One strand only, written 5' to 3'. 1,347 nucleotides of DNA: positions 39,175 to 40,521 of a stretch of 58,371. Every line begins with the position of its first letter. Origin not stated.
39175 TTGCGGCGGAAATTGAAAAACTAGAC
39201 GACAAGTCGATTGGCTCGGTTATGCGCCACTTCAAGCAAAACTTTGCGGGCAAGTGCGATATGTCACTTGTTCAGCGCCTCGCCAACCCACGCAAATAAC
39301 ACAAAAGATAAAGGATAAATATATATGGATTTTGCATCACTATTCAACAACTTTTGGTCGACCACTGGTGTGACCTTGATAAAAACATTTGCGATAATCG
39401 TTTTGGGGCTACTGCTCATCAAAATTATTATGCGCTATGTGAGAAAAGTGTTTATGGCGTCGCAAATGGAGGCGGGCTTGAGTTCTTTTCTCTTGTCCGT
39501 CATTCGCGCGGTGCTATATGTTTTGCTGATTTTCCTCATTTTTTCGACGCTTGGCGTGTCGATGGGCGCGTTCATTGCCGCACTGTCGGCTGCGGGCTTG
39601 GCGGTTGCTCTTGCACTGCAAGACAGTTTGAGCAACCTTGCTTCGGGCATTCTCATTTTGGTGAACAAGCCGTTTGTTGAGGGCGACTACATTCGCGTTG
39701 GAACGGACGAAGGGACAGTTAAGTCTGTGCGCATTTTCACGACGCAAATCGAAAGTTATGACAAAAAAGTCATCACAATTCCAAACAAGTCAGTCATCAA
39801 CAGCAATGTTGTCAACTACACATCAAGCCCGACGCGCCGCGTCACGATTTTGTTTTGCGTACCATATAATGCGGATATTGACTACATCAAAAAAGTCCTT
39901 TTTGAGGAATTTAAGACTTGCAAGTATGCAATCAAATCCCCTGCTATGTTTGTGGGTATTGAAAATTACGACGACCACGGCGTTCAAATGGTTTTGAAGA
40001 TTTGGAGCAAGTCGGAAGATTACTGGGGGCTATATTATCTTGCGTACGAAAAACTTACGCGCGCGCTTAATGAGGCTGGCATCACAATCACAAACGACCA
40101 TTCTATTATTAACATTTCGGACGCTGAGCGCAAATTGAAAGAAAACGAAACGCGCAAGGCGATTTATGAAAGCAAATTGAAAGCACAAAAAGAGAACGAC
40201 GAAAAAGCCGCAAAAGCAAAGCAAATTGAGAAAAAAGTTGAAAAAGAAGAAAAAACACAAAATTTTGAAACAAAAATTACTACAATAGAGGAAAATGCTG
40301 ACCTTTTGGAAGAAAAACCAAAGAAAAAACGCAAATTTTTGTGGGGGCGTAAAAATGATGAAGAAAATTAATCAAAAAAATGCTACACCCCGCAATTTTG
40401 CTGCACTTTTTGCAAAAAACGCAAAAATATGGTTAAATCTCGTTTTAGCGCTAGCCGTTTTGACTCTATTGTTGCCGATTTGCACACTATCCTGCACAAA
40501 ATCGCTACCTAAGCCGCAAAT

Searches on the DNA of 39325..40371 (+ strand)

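Call 52: search_rna_families(source=L020, start=7150, end=8020, threshold=evalue, max_evalue=1)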
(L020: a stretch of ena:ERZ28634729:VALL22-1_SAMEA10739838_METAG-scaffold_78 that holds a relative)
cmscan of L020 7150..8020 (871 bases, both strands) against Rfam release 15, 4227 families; matches with E-value up to 1: 3.
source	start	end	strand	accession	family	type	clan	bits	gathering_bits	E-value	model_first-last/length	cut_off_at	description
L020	7494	7633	+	RF03083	cow-rumen-3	Gene; sRNA;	-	17.5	86.7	0.21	1-141/141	no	cow-rumen-3 RNA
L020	7702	7841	+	RF03083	cow-rumen-3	Gene; sRNA;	-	17.5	86.7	0.21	1-141/141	no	cow-rumen-3 RNA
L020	7286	7425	+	RF03083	cow-rumen-3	Gene; sRNA;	-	16.4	86.7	0.43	1-141/141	no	cow-rumen-3 RNA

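Call 96: search_rna_families(sources=[L020, L027, L029, L031, L001, L003, L004, L005, L010, L013], threshold=gathering)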
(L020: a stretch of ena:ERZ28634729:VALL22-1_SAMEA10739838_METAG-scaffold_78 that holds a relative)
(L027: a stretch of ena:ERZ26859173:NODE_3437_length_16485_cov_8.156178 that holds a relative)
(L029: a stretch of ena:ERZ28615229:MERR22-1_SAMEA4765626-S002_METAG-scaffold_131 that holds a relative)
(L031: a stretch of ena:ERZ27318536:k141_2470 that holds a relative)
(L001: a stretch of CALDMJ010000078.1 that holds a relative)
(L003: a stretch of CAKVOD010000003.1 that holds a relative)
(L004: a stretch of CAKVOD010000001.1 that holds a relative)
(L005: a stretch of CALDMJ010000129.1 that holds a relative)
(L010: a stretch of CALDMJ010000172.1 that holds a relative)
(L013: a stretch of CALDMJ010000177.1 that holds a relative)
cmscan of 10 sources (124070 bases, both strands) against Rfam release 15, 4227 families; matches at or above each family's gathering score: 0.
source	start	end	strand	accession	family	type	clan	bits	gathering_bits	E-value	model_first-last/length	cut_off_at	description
